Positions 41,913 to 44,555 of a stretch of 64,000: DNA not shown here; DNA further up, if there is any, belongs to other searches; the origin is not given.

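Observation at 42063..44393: Stand-alone SIR2 / P-loop NTPase / TPR-like protein (STAND architecture) in a TA-rich island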

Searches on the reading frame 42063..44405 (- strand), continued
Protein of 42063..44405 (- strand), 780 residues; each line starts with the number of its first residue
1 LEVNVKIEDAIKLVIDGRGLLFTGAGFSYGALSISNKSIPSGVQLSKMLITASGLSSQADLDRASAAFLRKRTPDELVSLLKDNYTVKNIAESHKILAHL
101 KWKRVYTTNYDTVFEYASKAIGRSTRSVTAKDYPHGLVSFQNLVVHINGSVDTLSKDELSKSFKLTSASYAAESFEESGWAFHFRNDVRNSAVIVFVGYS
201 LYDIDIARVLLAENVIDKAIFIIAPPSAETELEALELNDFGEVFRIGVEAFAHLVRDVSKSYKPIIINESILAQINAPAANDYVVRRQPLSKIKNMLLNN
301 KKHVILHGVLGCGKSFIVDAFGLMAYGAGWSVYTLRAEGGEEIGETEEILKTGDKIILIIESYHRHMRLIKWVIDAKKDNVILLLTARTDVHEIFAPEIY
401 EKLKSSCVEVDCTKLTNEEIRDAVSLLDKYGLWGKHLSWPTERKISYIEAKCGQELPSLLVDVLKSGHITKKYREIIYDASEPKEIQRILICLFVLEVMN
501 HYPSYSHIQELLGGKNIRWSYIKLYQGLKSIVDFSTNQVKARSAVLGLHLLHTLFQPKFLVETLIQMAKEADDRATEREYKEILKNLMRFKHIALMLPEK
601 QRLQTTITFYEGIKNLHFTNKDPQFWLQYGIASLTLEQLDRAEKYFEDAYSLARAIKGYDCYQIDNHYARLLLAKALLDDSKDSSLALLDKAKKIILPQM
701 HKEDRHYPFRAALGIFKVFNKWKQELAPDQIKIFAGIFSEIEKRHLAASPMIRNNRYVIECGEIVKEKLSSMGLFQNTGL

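Call 35: predict_structure(alignment_id=A1)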
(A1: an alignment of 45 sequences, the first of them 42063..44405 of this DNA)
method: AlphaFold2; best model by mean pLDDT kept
length: 780 residues; sequences in the alignment: 45
mean_pLDDT: 89.5   pTM: 0.66
mean pLDDT of the five models: 89.5, 89.0, 87.3, 86.7, 86.6
residues with pLDDT >= 90: 497; 70-90: 250; 50-70: 20; < 50: 13
segments of 3 or more residues with pLDDT < 50: 1-4, 266-269, 776-780
pLDDT, mean of each block of 10 residues (from residue 1): 62 90 94 95 91 89 91 94 95 96 92 95 90 82 90 88 80 81 87 90 78 86 87 88 93 93 57 65 86 95 94 91 89 84 88 90 92 89 94 88 89 95 91 88 96 93 83 88 91 95 91 83 85 80 91 94 97 92 95 92 93 95 96 95 98 96 96 97 97 96 91 97 95 96 91 88 95 58
secondary structure, 60 per line:
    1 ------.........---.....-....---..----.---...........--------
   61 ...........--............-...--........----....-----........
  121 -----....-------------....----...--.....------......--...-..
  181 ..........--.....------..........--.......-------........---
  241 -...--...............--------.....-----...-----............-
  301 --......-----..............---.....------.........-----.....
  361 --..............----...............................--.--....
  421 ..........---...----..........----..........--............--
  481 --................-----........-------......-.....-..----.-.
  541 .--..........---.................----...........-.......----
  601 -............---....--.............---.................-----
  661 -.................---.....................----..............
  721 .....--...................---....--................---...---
elements in order (helices of 4 or more, strands of 3 or more residues): H7-15 E19-23 H25-28 H42-52 H61-71 H74-85 E87-89 H92-99 E104-107 H113-120 E126-129 E143-146 H156-160 H167-172 H179-190 E193-197 H204-213 E219-222 H230-237 E242-244 H247-261 H270-274 H288-299 E303-308 H314-327 E331-335 H342-350 E356-360 H363-376 E381-388 H389-406 E407-411 H417-430 H441-450 H456-464 H467-478 H483-498 H505-511 H519-524 H526-530 H544-553 H557-573 H578-588 H590-596 H602-613 H617-620 H623-635 H639-655 H662-678 H682-702 H707-725 H728-746 H750-753 H756-771

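Call 39: fold_search(model_id=the predicted structure, library=pdb)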
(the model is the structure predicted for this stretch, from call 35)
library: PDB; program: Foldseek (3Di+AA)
matches with E <= 10: 1367; with E <= 0.001: 105
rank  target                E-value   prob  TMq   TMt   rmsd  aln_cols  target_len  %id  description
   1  9jap_A                1.3e-41  1.00  0.38  0.36  18.7       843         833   25  Helical structure of EfAvs5(SIR2-STAND) (released 2025-03-19)
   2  9nc9_L                5.6e-18  1.00  0.33  0.34  21.5       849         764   13  Helical assembly of AVAST5 filament (released 2026-02-18)
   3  9nc9_R                7.9e-18  1.00  0.33  0.33  21.5       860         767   14  Helical assembly of AVAST5 filament (released 2026-02-18)
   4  9nc9_G                9.8e-18  1.00  0.32  0.33  20.7       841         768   14  Helical assembly of AVAST5 filament (released 2026-02-18)
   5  9nc9_D                1.8e-17  1.00  0.33  0.34  20.7       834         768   13  Helical assembly of AVAST5 filament (released 2026-02-18)
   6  9nc9_E                3.6e-17  1.00  0.31  0.32  21.6       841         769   14  Helical assembly of AVAST5 filament (released 2026-02-18)
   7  9zjs_B                3.5e-12  1.00  0.29  0.23  24.8       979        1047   12  Human sterile alpha motif domain-containing protein 9 (SAMD9), asymmetric dimer "shell" shape (released 2026-02-25)
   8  9zjr                  2.4e-11  1.00  0.33  0.25  16.3       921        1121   12  Human sterile alpha motif domain-containing protein 9 (SAMD9), monomer (released 2026-02-25)
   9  8wyb_A                7.7e-11  1.00  0.28  0.24  23.1       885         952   14  Cryo-EM structure of DSR2 (H171A)-tube-NAD+ complex (released 2024-04-10)
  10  8wyb_C                7.7e-11  1.00  0.27  0.23  24.2       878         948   13  Cryo-EM structure of DSR2 (H171A)-tube-NAD+ complex (released 2024-04-10)
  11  8ykf_B                2.3e-10  1.00  0.27  0.22  24.2       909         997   13  The DSR2-DSAD1 complex with DSAD1 on the opposite sides (released 2024-08-14)
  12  8wya_E                2.6e-10  1.00  0.27  0.24  22.9       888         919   13  Cryo-EM structure of DSR2-tube complex (released 2024-04-10)
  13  8wyd_B                3.1e-10  1.00  0.26  0.22  25.0       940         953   12  Cryo-EM structure of DSR2-DSAD1 complex (released 2024-04-10)
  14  8wyb_B                9.1e-10  1.00  0.27  0.23  25.2       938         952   12  Cryo-EM structure of DSR2 (H171A)-tube-NAD+ complex (released 2024-04-10)
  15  8wyd_A                9.9e-10  1.00  0.28  0.23  23.7       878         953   13  Cryo-EM structure of DSR2-DSAD1 complex (released 2024-04-10)
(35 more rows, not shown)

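Call 44: search_solved_structures(query=A1, max_evalue=0.001, show_alignments=0)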
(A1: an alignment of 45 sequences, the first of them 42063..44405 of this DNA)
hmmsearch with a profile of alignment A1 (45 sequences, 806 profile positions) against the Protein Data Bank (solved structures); distinct sequences matched with E-value up to 0.001: 10.
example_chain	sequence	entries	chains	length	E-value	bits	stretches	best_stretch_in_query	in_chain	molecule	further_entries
9jap_A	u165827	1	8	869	2.8e-200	670.8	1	5-777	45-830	SIR2-like domain-containing protein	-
9xvc_H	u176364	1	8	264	1.4e-21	79.7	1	4-209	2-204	KomC(H146N), a SIR2-domain NADase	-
8zsi_E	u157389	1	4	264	6e-20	74.3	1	4-209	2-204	Sir2 family NAD-dependent protein deacetylase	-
8zsf_D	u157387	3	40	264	6.3e-20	74.2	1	4-209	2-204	Sir2 family NAD-dependent protein deacetylase | KomC, SIR2 domain protein, NADase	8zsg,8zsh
9v0g_E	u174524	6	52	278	2.3e-17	65.7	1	11-216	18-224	NAD-dependent protein deacetylase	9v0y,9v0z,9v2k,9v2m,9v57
9v12_i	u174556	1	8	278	9.8e-16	60.4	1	11-216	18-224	NAD-dependent protein deacetylase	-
6lhx_A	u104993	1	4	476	1.3e-11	46.7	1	6-208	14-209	ThsA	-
8wc0_A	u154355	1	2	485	3.8e-10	41.9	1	5-141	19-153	NAD(+) hydrolase ThsA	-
8bto_A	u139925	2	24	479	6e-10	41.2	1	6-208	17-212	NAD(+) hydrolase ThsA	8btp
7uxt_B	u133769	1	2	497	7.7e-09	37.6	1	18-137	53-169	USG protein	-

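Call 48: find_encoding_contigs(protein=P0003, flank=6000, max_places=3)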
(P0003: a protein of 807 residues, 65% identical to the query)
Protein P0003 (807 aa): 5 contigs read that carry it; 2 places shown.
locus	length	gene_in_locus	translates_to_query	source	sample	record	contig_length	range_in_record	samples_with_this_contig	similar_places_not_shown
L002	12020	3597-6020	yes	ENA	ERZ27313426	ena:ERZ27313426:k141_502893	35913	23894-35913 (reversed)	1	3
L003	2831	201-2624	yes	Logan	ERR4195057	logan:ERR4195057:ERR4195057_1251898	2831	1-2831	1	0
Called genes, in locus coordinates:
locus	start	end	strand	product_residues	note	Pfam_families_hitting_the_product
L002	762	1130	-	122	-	-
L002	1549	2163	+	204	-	PF13338:AbiEi_4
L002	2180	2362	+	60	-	-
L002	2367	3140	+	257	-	PF08980:DUF1883, PF01582:TIR, PF13676:TIR_2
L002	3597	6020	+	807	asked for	PF13289:SIR2_2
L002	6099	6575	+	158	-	-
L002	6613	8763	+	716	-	PF07693:KAP_NTPase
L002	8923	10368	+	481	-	PF13271:DUF4062, PF13749:HATPase_c_4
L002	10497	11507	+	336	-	PF02810:SEC-C, PF27146:Y4jL_N (weak)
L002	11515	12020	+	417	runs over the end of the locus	-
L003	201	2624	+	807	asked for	PF13289:SIR2_2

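Call 49: find_encoding_contigs(protein=P0005, flank=6000, max_places=2)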
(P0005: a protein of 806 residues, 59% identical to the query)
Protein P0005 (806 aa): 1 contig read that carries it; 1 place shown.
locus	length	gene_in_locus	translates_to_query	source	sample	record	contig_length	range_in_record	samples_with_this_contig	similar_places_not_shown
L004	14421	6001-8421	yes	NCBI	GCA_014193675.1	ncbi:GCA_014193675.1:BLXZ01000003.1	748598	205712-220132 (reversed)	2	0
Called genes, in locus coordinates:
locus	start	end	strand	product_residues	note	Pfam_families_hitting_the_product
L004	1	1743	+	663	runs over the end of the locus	PF01590:GAF, PF13185:GAF_2, PF13492:GAF_3 (weak), PF00015:MCPsignal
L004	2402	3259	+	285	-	PF02548:Pantoate_transf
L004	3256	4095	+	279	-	PF02569:Pantoate_ligase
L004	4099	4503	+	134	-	PF02261:Asp_decarbox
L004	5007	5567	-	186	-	PF01548:DEDD_Tnp_IS110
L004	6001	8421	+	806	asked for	PF13289:SIR2_2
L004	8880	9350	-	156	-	-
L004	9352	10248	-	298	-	PF19580:Exo_endo_phos_3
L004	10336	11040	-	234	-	PF00239:Resolvase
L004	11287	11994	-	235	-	PF12773:DZR, PF13240:Zn_Ribbon_1 (weak), PF13248:Zn_ribbon_3 (faint)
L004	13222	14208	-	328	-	-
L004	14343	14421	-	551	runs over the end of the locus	PF20172:DUF6538, PF00589:Phage_integrase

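Call 61: predict_structure(alignment_id=A3)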
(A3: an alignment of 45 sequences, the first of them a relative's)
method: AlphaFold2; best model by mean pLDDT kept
length: 809 residues; sequences in the alignment: 45
mean_pLDDT: 89.6   pTM: 0.85
mean pLDDT of the five models: 89.6, 88.2, 86.9, 86.2, 86.0
residues with pLDDT >= 90: 502; 70-90: 288; 50-70: 14; < 50: 5
segments of 3 or more residues with pLDDT < 50: 805-809
pLDDT, mean of each block of 10 residues (from residue 1): 91 91 94 91 92 87 93 95 96 93 94 94 90 81 92 87 80 85 87 83 81 91 83 90 95 90 70 87 92 89 86 92 95 93 92 93 82 87 91 91 89 92 86 88 94 93 89 95 91 78 91 93 93 88 76 85 81 91 94 96 88 93 90 93 93 96 93 97 94 95 96 96 95 89 96 93 95 87 88 93 53
secondary structure, 60 per line:
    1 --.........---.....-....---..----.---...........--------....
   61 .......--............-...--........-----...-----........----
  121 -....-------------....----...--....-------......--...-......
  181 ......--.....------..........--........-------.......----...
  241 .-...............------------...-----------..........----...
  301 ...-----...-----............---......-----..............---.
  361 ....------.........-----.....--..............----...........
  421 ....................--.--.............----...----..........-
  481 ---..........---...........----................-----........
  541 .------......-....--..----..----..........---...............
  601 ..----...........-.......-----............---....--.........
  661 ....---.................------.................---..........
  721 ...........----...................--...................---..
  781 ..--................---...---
elements in order (helices of 4 or more, strands of 3 or more residues): H3-11 E15-19 H21-24 H38-48 H57-67 H70-81 E83-85 H88-95 E101-103 H109-116 E122-125 E139-142 H152-155 H163-168 H175-186 E189-193 H200-209 E215-219 H227-233 E238-241 H243-257 E270-272 H284-293 H298-303 H317-328 E332-337 H343-356 E360-364 H371-379 E385-389 H392-405 E410-417 H418-435 E436-440 H446-458 H470-479 H485-493 H497-507 H512-527 H534-541 H548-553 H555-558 H573-582 H586-602 H607-617 H619-625 H631-642 H646-649 H652-664 H668-684 H691-707 H711-731 H736-754 H757-775 H779-782 H785-800

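Call 71: search_protein_representatives(protein=window:42063-44393:-)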
Query: 776 residues. Proteins with E-value up to 0.001 (for the whole library): 1797; up to 1e-10: 1198; up to 1e-30: 744. The best 150 are listed.
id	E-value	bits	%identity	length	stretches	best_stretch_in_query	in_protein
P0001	0.0e+00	1737.1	100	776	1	1-776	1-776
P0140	1.0e-205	701.6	44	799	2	265-757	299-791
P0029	3.3e-199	680.1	43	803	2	267-770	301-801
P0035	7.5e-185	632.6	43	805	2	273-758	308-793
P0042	6.5e-170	583.3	40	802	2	267-758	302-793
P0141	2.9e-130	452.2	34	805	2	269-763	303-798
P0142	2.6e-128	445.7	33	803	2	278-759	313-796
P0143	2.8e-124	432.4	31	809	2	271-758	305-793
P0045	4.0e-121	422.0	35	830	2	276-709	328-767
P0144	1.7e-119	416.6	32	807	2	279-762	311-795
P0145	2.2e-118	412.9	33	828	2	279-760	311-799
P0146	6.1e-118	411.4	35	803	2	265-731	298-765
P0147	4.8e-117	408.5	32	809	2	272-757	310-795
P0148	8.7e-117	407.6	52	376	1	402-757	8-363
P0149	4.9e-116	405.1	33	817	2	278-760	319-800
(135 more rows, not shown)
